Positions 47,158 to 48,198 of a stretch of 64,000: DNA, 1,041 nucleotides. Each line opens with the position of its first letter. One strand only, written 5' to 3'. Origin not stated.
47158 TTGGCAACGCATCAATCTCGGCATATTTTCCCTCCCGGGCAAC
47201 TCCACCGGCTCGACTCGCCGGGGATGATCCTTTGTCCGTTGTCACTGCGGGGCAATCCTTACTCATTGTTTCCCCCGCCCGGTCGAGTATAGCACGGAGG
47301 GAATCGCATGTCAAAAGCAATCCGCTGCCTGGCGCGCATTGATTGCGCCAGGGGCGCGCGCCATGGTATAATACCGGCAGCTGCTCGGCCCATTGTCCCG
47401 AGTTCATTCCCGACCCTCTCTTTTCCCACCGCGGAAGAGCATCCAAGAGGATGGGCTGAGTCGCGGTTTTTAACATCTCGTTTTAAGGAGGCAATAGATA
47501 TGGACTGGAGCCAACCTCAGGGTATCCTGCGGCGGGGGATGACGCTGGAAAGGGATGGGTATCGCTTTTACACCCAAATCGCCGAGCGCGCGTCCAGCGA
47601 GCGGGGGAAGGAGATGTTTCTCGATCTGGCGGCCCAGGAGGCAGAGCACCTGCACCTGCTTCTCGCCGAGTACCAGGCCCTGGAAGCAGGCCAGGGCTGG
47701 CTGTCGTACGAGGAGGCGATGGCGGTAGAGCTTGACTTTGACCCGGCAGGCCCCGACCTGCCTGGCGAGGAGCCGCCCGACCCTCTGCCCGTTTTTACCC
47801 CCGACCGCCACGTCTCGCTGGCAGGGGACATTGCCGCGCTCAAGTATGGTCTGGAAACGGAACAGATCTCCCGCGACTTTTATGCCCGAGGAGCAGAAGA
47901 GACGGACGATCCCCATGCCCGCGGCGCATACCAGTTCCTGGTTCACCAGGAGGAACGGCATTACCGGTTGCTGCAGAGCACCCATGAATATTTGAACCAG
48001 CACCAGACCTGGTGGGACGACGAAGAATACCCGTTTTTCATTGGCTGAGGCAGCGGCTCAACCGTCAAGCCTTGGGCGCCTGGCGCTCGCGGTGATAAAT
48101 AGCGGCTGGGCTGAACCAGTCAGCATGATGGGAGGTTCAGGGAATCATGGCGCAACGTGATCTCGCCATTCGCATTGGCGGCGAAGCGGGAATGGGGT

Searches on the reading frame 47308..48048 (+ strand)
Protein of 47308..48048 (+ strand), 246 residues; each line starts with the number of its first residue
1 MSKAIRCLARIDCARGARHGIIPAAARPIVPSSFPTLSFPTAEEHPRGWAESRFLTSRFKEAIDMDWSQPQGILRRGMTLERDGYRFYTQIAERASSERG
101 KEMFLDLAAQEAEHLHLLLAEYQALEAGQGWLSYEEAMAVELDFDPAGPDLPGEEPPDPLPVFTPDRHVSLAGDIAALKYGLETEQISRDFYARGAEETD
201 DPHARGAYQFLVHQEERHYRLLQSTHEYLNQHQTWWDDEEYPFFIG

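Call 3: search_protein_families(library=pfam, proteins=[window:47308-48048:+], max_evalue=0.01)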
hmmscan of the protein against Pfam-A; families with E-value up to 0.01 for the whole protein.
window:47308-48048:+ (246 aa): 3 families
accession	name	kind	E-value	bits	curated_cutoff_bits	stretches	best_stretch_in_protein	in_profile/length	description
PF02915.23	Rubrerythrin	-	2.8e-13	50.9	22.8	1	73-146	2-76/137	Rubrerythrin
PF13668.12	Ferritin_2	-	7.6e-06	26.6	24.7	0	173-225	1-62/138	Ferritin-like domain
PF09537.16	DUF2383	-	1.8e-05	25.3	30.8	0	79-125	11-57/111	Domain of unknown function (DUF2383)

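Call 4: search_protein_families(library=ncbifam, proteins=[window:47308-48048:+], max_evalue=0.01)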
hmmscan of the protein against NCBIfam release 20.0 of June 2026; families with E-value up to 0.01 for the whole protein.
window:47308-48048:+ (246 aa): 3 families
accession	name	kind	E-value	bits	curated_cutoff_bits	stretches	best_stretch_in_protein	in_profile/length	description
NF009413.0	PRK12775.1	equivalog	2.8e-06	25.4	1895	1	67-128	939-1001/1006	putative trifunctional 2-polyprenylphenol hydroxylase/glutamate synthase subunit beta/ferritin domain-containing protein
NF045676.1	FeExpMbfA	equivalog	1.1e-05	25.1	450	0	75-116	101-142/318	iron exporter MbfA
NF058679.1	EncB_fam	subfamily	0.0092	16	90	0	74-126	25-77/117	encapsulin nanocompartment ferritin-likeEncB family encapsulin nanocompartment ferritin-like cargo protein cargo protein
